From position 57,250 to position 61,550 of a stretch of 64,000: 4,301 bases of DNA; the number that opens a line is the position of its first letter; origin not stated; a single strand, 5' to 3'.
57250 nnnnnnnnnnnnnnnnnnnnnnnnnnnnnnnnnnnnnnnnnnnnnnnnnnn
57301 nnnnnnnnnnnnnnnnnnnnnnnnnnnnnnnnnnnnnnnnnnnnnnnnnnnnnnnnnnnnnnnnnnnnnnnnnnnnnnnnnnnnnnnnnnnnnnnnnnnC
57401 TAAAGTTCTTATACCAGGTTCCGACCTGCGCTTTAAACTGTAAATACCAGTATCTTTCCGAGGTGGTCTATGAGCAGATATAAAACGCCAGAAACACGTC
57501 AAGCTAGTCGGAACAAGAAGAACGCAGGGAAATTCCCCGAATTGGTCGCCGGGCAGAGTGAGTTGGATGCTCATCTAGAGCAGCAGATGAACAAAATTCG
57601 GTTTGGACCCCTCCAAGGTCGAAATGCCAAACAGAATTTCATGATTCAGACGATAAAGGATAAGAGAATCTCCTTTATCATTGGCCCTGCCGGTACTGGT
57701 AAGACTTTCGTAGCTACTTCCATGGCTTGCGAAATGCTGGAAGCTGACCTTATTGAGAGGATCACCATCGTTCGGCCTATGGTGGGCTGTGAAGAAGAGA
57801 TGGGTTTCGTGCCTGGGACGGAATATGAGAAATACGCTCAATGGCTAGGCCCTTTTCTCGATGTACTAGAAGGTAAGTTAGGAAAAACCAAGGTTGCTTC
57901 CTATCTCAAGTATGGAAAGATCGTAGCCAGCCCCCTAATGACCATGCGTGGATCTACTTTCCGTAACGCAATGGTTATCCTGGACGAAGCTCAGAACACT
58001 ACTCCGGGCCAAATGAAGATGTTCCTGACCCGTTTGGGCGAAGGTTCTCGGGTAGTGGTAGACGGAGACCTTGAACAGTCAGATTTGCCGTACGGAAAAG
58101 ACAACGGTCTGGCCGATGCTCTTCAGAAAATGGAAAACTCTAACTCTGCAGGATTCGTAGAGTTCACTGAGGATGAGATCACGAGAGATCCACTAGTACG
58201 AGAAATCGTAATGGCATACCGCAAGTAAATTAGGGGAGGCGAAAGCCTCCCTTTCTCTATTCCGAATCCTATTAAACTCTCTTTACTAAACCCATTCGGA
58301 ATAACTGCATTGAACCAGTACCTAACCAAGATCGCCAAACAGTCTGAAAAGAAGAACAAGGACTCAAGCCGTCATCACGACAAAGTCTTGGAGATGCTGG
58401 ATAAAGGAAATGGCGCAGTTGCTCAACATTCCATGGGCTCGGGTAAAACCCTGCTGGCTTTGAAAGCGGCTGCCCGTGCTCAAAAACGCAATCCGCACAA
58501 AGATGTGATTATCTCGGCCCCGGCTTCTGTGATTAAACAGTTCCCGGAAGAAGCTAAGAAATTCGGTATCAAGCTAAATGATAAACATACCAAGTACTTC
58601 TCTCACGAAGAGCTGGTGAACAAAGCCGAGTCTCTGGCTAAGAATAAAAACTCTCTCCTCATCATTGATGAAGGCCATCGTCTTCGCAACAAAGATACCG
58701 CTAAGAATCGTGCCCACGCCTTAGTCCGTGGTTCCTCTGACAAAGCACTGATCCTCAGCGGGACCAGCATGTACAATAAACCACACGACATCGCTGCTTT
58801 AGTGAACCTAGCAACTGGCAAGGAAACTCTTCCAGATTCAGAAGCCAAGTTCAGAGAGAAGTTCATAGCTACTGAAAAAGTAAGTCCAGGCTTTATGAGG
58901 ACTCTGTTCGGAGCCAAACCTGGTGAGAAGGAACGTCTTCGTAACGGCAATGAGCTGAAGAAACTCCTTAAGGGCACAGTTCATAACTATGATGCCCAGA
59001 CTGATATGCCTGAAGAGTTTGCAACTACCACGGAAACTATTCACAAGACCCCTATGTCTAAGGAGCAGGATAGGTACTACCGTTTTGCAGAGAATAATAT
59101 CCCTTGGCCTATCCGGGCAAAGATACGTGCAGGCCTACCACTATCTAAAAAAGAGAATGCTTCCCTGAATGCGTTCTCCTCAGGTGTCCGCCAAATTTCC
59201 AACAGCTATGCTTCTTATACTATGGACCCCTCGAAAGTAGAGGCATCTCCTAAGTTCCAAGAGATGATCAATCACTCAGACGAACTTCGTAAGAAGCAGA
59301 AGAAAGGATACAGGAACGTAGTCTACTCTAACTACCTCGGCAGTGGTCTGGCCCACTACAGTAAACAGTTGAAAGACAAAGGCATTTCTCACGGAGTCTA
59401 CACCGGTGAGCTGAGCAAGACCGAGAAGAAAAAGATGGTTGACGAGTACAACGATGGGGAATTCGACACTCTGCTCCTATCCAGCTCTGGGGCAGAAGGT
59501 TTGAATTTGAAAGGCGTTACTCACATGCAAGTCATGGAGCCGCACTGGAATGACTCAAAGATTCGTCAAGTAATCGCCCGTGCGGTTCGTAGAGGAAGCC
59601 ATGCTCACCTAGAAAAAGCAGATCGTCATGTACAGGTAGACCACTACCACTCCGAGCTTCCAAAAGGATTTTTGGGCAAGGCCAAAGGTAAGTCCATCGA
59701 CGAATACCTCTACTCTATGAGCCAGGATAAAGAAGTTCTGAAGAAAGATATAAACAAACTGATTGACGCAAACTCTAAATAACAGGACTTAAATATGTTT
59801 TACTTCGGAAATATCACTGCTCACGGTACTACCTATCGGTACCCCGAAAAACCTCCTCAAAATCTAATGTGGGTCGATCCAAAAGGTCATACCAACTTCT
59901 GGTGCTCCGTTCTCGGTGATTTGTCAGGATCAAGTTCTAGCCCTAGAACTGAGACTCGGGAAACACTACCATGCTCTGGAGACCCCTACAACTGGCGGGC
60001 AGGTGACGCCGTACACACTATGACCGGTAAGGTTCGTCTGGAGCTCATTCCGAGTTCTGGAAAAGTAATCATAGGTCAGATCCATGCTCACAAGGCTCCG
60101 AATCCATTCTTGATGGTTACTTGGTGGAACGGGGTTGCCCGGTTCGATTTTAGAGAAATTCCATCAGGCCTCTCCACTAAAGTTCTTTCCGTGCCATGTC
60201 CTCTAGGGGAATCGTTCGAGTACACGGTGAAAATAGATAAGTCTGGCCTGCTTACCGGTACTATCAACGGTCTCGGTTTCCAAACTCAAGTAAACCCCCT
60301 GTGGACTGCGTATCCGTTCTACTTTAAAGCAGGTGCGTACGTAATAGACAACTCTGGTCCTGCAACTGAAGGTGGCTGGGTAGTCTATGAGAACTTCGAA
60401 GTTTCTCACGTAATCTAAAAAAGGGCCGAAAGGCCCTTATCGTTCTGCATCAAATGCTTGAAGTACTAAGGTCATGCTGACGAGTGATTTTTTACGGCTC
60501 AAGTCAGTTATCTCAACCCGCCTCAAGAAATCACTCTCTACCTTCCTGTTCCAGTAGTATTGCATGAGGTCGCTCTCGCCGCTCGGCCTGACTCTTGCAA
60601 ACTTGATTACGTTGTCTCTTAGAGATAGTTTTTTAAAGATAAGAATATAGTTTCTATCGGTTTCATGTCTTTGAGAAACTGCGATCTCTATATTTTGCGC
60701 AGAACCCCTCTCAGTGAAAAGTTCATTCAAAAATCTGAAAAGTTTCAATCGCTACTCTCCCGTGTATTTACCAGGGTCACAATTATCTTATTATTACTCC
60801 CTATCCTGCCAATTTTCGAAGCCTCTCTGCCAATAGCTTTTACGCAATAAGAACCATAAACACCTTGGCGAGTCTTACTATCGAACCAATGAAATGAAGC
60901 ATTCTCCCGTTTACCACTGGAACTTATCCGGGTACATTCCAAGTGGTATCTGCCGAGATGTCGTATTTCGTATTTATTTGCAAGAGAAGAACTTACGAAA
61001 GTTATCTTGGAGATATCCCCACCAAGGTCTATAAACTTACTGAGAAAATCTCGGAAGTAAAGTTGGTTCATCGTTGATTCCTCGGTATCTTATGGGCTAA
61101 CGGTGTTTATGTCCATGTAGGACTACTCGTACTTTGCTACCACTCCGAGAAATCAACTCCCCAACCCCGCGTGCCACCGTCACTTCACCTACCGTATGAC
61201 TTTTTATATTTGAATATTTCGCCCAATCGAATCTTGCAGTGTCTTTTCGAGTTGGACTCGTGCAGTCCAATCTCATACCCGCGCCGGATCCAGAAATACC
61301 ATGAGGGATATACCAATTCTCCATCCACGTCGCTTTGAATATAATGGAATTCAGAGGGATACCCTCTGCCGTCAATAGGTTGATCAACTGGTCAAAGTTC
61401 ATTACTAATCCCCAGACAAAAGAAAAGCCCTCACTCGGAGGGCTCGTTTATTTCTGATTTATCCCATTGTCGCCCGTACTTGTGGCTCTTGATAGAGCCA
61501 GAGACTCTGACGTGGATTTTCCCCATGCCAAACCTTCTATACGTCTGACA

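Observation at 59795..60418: Small PL7-family alginate-lyase-like protein encoded outside the tail module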

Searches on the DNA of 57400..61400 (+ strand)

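Call 6: search_dna_similar(query=window:57400-61400:+, collection=phages, mode=near, max_rows=20)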
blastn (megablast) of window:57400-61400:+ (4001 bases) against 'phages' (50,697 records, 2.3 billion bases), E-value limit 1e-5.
No match.

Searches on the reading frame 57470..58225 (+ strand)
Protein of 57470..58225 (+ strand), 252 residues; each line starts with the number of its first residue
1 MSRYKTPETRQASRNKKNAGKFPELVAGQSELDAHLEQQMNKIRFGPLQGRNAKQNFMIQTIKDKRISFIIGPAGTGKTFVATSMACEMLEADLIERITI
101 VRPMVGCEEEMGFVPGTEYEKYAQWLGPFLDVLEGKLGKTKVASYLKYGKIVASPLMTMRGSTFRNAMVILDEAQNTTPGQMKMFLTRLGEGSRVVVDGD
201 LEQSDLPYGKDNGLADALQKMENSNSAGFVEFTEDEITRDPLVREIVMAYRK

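Call 67: search_protein_families(library=pfam, proteins=[window:57470-58225:+], max_evalue=0.01)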
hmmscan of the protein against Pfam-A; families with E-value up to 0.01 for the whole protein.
window:57470-58225:+ (252 aa): 11 families
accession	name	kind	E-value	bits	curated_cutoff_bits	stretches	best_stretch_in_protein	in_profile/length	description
PF02562.22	PhoH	-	1e-67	228.1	27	1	49-250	3-204/205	PhoH-like protein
PF13604.12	AAA_30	-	1.4e-07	31.9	27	1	52-204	3-128/191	AAA domain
PF13245.12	AAA_19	-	1.7e-07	31.9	25.1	1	58-204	4-129/134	AAA domain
PF13401.12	AAA_22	-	3.3e-05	24.7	27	1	64-185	4-104/130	AAA domain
PF00580.27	UvrD-helicase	-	7.8e-05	22.9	23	0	64-96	12-44/271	UvrD/REP helicase N-terminal domain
PF09848.15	SLFN-g3_helicase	-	0.00028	20.7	24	1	65-177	1-91/354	Schlafen group 3, DNA/RNA helicase domain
PF13481.12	AAA_25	-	0.00038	20.6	27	1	61-91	29-59/195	AAA domain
PF20720.3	nSTAND3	-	0.0017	18.5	27.2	1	59-93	11-45/155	Novel STAND NTPase 3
PF13086.12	AAA_11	-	0.0038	17.5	27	0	52-89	3-41/257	AAA domain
PF01695.23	IstB_IS21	-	0.0041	17.1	24.1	1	59-90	86-117/238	IstB-like ATP binding protein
PF00004.35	AAA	-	0.0079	17.1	21.2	0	70-95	3-27/131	ATPase family associated with various cellular activities (AAA)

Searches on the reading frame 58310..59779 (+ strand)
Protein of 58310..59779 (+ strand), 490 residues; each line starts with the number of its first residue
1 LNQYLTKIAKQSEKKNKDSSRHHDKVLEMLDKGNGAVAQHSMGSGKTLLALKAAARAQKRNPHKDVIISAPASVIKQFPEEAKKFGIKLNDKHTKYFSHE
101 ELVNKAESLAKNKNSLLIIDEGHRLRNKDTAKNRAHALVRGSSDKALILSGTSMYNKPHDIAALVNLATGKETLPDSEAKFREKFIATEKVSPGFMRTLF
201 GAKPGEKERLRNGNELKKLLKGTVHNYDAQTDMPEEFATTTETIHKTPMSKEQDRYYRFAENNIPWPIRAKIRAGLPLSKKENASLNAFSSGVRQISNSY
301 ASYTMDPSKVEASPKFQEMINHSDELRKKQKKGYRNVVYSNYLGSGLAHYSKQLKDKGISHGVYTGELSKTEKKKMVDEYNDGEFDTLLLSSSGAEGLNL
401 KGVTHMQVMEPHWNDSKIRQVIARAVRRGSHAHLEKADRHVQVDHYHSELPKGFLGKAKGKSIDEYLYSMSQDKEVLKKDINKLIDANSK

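Call 14: search_dna_similar(query=window:58310-59779:+, collection=phages, mode=protein, max_rows=15)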
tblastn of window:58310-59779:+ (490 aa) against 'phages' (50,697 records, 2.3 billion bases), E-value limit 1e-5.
Records with a match: 8; places in all: 8; records where one place covers at least 80% of the query: 6.
Best place of each record, by identity: <60% 8.
By first word of the organism name: Bacteriophage 2; Listeria 2; Salmonella 1; Pseudanabaena 1; Gordonia 1; Streptococcus 1.
By host as written in the record: - 2; Listeria monocytogenes 2; Salmonella enterica subsp. enterica serovar Typhimurium ATCC 14028 1; Pseudanabaena sp. KCZY-C8 1; Gordonia terrae 3612 1; Streptococcus agalactiae 1.
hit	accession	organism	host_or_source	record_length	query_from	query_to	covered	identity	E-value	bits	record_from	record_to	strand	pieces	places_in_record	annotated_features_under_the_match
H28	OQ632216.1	Salmonella phage Arash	Salmonella enterica subsp. enterica ...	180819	22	487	95%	37.6%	1e-88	302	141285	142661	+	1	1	DNA helicase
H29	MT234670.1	Pseudanabaena phage PA-SR01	Pseudanabaena sp. KCZY-C8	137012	22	477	93%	32.4%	3e-57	211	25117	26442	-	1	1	DEAD/DEAH box helicase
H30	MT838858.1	Bacteriophage sp.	human fecal samples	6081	42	462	86%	25.8%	1e-13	79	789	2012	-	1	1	record has no annotation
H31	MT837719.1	Bacteriophage sp.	human fecal samples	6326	6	431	87%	23.6%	4e-12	75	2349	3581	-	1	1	record has no annotation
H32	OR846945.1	Listeria phage LM 4-11-1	Listeria monocytogenes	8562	3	429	87%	23.4%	5e-10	68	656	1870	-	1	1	record has no annotation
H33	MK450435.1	Gordonia phage Hello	Gordonia terrae 3612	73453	22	433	84%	23.9%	3e-6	56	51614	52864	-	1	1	57: DNA helicase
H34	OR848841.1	Listeria phage LM 4-14-1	Listeria monocytogenes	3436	91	435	70%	23.8%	8e-6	54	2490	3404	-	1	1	record has no annotation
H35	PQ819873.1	Streptococcus phage vB_SagM-GXN1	Streptococcus agalactiae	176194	312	429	24%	30.0%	2e-7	60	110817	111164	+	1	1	chromatin remodeling complex ATPase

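Call 67: search_protein_families(library=pfam, proteins=[window:58310-59779:+], max_evalue=0.01)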
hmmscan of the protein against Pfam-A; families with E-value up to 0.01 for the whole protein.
window:58310-59779:+ (490 aa): 9 families
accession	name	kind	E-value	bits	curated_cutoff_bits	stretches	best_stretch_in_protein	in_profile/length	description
PF00176.29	SNF2-rel_dom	-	7.1e-18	65.1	24.9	1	83-263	95-256/290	SNF2-related domain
PF00271.37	Helicase_C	-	4.3e-14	53.2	23.5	1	326-429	10-110/110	Helicase conserved C-terminal domain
PF04851.21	ResIII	-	1.5e-08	35.2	22.5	1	25-133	14-145/164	Type III restriction enzyme, res subunit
PF00270.35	DEAD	-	3.3e-07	30.6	26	1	22-128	3-132/167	DEAD/DEAH box helicase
PF09848.15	SLFN-g3_helicase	-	4.4e-05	23.4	24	1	43-135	11-101/354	Schlafen group 3, DNA/RNA helicase domain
PF13401.12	AAA_22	-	6.9e-05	23.6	27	1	43-153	15-124/130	AAA domain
PF18766.7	SWI2_SNF2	-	0.00012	22.3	26.7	0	100-138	107-143/221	SWI2/SNF2 ATPase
PF02562.22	PhoH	-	0.0038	17.2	27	1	22-73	8-59/205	PhoH-like protein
PF00448.28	SRP54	-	0.0041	17.2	22.7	1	43-157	11-113/196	SRP54-type protein, GTPase domain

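Call 69: get_annotated_region(hit=H28, flank=4000)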
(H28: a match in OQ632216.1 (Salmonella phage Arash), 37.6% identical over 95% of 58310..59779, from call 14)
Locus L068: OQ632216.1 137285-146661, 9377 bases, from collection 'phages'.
description: Salmonella phage Arash, complete genome.
organism: Salmonella phage Arash (NCBI taxid 3038319)
taxonomy: Viruses; Duplodnaviria; Heunggongvirae; Uroviricota; Caudoviricetes
host: Salmonella enterica subsp. enterica serovar Typhimurium ATCC 14028; source: hospital sewage UZ Leuven; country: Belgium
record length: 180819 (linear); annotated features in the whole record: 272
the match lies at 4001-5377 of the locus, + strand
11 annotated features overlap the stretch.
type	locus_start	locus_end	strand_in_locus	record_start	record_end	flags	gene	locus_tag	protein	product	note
CDS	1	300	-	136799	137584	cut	-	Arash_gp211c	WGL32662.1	hypothetical protein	-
CDS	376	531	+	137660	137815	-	-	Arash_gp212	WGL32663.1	hypothetical protein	-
CDS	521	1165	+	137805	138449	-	-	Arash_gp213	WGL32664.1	structural protein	-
CDS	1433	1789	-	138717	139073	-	-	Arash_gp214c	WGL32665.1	hypothetical protein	-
CDS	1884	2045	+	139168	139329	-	-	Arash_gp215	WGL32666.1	hypothetical protein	-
CDS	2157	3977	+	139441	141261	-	-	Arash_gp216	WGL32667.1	DNA-directed RNA polymerase subunit beta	-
CDS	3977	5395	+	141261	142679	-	-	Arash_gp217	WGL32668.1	DNA helicase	-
CDS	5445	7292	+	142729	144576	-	-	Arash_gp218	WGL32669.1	structural protein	-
CDS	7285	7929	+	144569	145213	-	-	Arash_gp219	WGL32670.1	hypothetical protein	-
CDS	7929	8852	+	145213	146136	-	-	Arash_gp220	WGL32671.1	structural protein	-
CDS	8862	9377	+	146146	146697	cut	-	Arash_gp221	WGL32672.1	structural protein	-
